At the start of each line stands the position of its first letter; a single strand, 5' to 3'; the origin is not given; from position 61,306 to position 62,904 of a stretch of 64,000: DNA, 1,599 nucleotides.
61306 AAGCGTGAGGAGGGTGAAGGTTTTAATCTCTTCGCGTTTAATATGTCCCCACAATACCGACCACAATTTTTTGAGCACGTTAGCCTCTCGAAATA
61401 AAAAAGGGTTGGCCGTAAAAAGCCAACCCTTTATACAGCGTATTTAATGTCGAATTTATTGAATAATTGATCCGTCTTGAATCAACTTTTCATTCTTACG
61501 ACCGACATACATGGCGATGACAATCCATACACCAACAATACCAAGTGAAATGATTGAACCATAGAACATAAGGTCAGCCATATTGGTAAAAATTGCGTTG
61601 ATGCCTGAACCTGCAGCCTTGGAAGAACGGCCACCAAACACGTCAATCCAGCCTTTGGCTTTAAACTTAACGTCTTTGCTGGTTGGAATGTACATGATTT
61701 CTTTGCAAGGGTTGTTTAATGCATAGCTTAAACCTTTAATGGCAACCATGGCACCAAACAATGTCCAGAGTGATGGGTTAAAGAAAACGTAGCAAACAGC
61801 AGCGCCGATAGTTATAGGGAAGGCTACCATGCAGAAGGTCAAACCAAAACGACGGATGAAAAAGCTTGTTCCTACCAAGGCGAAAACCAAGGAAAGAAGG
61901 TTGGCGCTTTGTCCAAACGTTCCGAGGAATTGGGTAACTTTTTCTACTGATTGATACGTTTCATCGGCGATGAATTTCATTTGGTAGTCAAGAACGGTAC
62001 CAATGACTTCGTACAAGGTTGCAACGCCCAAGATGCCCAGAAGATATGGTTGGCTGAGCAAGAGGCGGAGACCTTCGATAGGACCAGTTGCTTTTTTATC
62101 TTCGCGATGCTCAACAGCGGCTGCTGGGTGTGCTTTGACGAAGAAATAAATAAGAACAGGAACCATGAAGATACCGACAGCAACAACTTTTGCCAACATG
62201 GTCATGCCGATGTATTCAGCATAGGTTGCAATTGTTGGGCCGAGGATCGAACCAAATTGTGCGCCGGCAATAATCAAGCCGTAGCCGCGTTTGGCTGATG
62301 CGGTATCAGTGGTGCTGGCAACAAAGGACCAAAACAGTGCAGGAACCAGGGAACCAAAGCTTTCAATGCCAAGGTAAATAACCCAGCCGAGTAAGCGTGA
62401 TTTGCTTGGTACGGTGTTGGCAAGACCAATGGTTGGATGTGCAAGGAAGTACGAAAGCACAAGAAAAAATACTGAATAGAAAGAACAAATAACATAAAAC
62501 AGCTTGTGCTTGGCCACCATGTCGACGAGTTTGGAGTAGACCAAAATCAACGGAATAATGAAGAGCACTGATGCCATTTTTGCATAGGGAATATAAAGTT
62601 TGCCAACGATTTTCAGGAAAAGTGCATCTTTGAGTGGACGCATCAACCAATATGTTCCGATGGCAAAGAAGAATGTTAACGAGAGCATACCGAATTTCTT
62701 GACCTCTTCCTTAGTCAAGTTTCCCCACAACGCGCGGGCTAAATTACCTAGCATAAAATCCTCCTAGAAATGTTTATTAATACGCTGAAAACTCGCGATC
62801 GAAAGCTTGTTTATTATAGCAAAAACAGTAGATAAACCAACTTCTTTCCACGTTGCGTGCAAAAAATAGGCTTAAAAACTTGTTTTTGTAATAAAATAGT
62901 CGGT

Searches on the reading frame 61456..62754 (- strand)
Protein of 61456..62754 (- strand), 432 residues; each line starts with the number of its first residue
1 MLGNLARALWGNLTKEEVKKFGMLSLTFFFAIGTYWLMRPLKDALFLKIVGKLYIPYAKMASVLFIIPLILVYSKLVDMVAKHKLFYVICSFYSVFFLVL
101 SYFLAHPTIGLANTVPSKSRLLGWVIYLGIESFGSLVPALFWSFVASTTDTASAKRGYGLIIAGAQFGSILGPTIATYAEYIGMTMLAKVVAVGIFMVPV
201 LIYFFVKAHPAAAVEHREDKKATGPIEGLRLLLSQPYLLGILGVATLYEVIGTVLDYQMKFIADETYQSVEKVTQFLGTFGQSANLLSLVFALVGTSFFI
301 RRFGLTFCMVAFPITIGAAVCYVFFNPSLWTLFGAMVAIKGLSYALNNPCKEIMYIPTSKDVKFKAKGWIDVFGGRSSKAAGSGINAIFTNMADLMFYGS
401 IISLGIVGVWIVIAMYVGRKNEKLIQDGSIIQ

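Call 57: find_encoding_contigs(protein=window:61456-62754:-, flank=10000, max_places=1)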
Protein window:61456-62754:- (432 aa): 3 contigs read that carry it; 1 place shown.
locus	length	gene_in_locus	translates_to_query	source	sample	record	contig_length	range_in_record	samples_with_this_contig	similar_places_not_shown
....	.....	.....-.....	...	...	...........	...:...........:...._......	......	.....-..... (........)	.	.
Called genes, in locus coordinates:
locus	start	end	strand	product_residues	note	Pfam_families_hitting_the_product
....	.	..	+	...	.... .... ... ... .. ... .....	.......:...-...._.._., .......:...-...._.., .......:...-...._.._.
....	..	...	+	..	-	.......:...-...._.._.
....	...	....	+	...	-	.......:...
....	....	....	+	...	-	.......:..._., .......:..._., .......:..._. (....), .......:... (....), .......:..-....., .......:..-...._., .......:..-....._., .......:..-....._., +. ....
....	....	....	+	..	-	-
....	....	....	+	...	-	-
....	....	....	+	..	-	-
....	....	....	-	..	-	-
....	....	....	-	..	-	-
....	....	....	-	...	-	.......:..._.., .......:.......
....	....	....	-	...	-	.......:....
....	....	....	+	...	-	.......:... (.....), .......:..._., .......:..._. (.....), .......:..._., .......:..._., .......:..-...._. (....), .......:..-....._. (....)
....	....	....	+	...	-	-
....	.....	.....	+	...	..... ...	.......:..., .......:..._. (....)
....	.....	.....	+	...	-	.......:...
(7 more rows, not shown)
